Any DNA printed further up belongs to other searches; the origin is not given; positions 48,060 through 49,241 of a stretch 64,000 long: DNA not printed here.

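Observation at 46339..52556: Candidate undescribed sugar-salvage to nucleotide-sugar pathway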

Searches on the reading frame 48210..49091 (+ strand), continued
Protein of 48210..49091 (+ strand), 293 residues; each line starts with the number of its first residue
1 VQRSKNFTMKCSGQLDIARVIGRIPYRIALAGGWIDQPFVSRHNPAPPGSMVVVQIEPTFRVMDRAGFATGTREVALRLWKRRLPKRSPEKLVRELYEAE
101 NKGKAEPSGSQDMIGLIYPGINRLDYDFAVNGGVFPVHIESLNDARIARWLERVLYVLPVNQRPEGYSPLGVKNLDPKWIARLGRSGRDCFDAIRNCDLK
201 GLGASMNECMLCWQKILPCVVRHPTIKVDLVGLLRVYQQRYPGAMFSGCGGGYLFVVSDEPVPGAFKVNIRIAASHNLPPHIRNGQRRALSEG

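Call 69: find_encoding_contigs(protein=P0150, flank=7000, max_places=3)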
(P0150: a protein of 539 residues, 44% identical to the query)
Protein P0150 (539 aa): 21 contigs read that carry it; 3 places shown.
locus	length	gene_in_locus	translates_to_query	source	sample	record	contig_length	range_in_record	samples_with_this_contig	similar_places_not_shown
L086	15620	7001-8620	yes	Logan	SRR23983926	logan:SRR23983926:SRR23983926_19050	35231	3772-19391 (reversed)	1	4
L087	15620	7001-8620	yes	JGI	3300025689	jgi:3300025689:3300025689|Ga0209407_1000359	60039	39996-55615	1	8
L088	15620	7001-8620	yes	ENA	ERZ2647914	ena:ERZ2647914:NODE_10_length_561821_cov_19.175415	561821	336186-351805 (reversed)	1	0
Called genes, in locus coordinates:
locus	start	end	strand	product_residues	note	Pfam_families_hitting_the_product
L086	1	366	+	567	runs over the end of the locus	-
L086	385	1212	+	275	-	PF05359:DUF748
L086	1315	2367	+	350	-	PF01075:Glyco_transf_9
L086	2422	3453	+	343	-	PF04613:LpxD, PF25084:LbH_EIF2B (faint), PF25087:GMPPB_C (faint), PF00132:Hexapep, PF14602:Hexapep_2 (faint), PF00132:Hexapep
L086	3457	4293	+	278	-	PF17930:LpxI_N, PF06230:LpxI_C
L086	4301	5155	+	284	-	PF06293:Kdo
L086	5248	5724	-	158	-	PF13489:Methyltransf_23, PF13649:Methyltransf_25 (faint), PF08241:Methyltransf_11, PF08242:Methyltransf_12 (weak), PF13847:Methyltransf_31 (weak)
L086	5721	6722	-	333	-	PF13692:Glyco_trans_1_4 (faint)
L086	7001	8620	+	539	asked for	PF01467:CTP_transf_like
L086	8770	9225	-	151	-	PF00535:Glycos_transf_2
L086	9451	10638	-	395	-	PF13439:Glyco_transf_4, PF13477:Glyco_trans_4_2 (weak), PF13579:Glyco_trans_4_4, PF20706:GT4-conflict, PF00534:Glycos_transf_1, PF13692:Glyco_trans_1_4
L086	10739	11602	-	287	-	PF13641:Glyco_tranf_2_3, PF00535:Glycos_transf_2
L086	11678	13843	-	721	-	PF00664:ABC_membrane, PF00005:ABC_tran, PF02463:SMC_N (faint)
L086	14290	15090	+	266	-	PF01507:PAPS_reduct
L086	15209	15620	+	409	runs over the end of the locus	PF00009:GTP_EFTU, PF01926:MMR_HSR1 (faint), PF03144:GTP_EFTU_D2 (weak), PF22594:GTP-eEF1A_C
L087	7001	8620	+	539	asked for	PF01467:CTP_transf_like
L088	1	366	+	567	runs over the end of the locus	-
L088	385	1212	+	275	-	PF05359:DUF748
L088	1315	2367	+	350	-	PF01075:Glyco_transf_9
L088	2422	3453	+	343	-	PF04613:LpxD, PF25084:LbH_EIF2B (faint), PF25087:GMPPB_C (faint), PF00132:Hexapep, PF14602:Hexapep_2 (faint), PF00132:Hexapep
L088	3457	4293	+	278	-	PF17930:LpxI_N, PF06230:LpxI_C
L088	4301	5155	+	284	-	PF06293:Kdo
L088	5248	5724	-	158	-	PF13489:Methyltransf_23, PF13649:Methyltransf_25 (faint), PF08241:Methyltransf_11, PF08242:Methyltransf_12 (weak), PF13847:Methyltransf_31 (weak)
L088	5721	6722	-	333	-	PF13692:Glyco_trans_1_4 (faint)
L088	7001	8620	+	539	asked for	PF01467:CTP_transf_like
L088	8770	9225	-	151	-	PF00535:Glycos_transf_2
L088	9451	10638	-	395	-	PF13439:Glyco_transf_4, PF13477:Glyco_trans_4_2 (weak), PF13579:Glyco_trans_4_4, PF20706:GT4-conflict, PF00534:Glycos_transf_1, PF13692:Glyco_trans_1_4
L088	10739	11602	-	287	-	PF13641:Glyco_tranf_2_3, PF00535:Glycos_transf_2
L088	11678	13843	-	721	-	PF00664:ABC_membrane, PF00005:ABC_tran, PF02463:SMC_N (faint)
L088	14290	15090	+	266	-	PF01507:PAPS_reduct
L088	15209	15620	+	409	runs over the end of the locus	PF00009:GTP_EFTU, PF01926:MMR_HSR1 (faint), PF03144:GTP_EFTU_D2 (weak), PF22594:GTP-eEF1A_C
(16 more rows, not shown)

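Call 88: list_cluster_members(proteins=[P0137, P0156, P0166, P0188, P0191, P0204, P0214, P0223, P0226, P0264])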
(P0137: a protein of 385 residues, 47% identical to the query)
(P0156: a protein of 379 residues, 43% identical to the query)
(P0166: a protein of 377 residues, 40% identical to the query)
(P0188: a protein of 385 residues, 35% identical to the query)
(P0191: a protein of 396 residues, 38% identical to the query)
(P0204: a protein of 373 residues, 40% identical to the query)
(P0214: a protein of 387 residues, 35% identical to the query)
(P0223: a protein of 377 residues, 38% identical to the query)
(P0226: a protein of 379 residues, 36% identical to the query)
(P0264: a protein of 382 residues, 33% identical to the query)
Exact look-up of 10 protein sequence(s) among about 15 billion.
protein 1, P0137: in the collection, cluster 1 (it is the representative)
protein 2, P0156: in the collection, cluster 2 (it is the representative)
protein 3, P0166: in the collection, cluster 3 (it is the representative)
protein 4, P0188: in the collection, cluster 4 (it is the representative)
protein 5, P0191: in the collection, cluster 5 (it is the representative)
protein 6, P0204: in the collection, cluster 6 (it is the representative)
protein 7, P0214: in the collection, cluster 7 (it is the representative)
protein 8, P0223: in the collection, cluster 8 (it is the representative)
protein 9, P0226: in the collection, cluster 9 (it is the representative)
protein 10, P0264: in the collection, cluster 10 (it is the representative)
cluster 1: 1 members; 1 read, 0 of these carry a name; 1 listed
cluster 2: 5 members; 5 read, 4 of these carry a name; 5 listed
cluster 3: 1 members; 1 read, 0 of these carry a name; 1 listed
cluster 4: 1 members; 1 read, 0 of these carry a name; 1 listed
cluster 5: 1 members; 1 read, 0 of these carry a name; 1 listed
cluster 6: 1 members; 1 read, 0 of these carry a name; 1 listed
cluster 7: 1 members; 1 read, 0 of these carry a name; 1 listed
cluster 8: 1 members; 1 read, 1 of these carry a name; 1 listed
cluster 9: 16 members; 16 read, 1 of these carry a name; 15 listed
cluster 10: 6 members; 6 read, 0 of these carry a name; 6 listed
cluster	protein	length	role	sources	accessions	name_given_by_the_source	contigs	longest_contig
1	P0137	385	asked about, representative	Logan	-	-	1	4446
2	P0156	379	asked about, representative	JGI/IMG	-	cytidyltransferase-like protein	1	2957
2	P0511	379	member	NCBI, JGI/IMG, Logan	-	cytidyltransferase-like protein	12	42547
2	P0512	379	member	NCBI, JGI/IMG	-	cytidyltransferase-like protein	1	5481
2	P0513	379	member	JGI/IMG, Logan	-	cytidyltransferase-like protein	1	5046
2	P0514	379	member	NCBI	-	-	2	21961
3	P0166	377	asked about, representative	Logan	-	-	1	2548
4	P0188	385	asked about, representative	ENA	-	-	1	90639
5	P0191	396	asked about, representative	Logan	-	-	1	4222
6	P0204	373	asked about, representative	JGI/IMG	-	-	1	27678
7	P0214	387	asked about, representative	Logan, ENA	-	-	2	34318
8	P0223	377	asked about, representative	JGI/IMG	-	cytidyltransferase-like protein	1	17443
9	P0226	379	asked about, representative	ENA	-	-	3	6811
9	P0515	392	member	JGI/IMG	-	cytidyltransferase-like protein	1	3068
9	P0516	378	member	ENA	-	-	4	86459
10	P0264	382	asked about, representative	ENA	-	-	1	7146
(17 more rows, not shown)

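Call 90: find_encoding_contigs(protein=P0511, flank=5000, max_places=3)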
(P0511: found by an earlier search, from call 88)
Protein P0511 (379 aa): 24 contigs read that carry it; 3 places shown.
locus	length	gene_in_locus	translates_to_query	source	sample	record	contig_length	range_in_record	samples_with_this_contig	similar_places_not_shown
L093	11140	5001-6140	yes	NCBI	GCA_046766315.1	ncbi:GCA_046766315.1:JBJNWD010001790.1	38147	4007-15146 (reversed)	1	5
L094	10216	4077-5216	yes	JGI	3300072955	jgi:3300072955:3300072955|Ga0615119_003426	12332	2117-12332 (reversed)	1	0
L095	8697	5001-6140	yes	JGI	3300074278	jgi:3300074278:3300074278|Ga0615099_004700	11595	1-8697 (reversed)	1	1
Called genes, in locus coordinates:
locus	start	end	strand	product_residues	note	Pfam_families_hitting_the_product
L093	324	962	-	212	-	PF00657:Lipase_GDSL, PF13472:Lipase_GDSL_2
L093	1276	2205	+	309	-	PF01507:PAPS_reduct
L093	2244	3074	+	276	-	PF00459:Inositol_P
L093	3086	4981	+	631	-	PF00009:GTP_EFTU, PF01926:MMR_HSR1 (faint), PF03144:GTP_EFTU_D2 (faint), PF13671:AAA_33 (faint), PF22594:GTP-eEF1A_C, PF01583:APS_kinase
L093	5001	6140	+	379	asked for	PF01467:CTP_transf_like (weak)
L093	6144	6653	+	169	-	PF01467:CTP_transf_like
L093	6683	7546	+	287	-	PF01061:ABC2_membrane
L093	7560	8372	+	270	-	PF00005:ABC_tran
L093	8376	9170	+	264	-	PF00685:Sulfotransfer_1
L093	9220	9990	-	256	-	-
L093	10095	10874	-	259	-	-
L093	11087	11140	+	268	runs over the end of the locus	PF00685:Sulfotransfer_1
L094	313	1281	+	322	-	PF01507:PAPS_reduct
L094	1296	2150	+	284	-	PF00459:Inositol_P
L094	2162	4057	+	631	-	PF00009:GTP_EFTU, PF01926:MMR_HSR1 (faint), PF03144:GTP_EFTU_D2 (faint), PF13671:AAA_33 (faint), PF22594:GTP-eEF1A_C, PF01583:APS_kinase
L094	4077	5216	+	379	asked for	PF01467:CTP_transf_like (weak)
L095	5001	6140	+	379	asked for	PF01467:CTP_transf_like (weak)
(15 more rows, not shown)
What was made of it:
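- Fused homologues sit in LPS or sulfated-glycan clusters (calls 69, 90). Distant nucleotidyltransferase-kinase fusions lie inside an LPS-core glycosyltransferase cluster (L086-L088, call 69) and a sulfotransferase and ABC-2 cluster (L093, call 90).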

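Call 94: search_protein_families(library=pfam, alignment_id=A6, max_evalue=0.00001)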
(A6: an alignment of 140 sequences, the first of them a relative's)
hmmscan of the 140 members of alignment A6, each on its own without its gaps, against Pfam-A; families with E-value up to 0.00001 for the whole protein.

A. member 1, L003:5265-6764:+ (500 aa): 1 family
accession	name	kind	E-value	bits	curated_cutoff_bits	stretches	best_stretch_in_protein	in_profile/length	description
PF04338.18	DUF481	-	5.9e-39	134.7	21.1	1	282-500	2-210/210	Protein of unknown function, DUF481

B. families by the number of members that match (of 140 scanned): 104 families (the first 25 are shown)
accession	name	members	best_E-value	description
PF12833.13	HTH_18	19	5.5e-21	Helix-turn-helix domain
PF00165.29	HTH_AraC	19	1.2e-17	Bacterial regulatory helix-turn-helix proteins, AraC family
PF02311.25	AraC_binding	18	3.1e-13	AraC-like ligand binding domain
PF01120.23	Alpha_L_fucos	9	7e-103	Alpha-L-fucosidase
PF16757.11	Fucosidase_C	9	7.9e-14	Alpha-L-fucosidase C-terminal domain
PF00483.29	NTP_transferase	7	1.3e-33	Nucleotidyl transferase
PF05025.18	RbsD_FucU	5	1.3e-27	RbsD / FucU transport protein family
PF01370.27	Epimerase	4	1.2e-38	NAD dependent epimerase/dehydratase family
PF07690.21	MFS_1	4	5.6e-29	Major Facilitator Superfamily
PF20434.5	BD-FAE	4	1.6e-24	BD-FAE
PF07859.19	Abhydrolase_3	4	9.5e-18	alpha/beta hydrolase fold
PF00326.27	Peptidase_S9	4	2.2e-14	Prolyl oligopeptidase family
PF00135.34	COesterase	4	7.5e-09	Carboxylesterase family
PF04321.23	RmlD_sub_bind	3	8.8e-45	RmlD substrate binding domain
PF16363.11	GDP_Man_Dehyd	3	4.8e-29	GDP-mannose 4,6 dehydratase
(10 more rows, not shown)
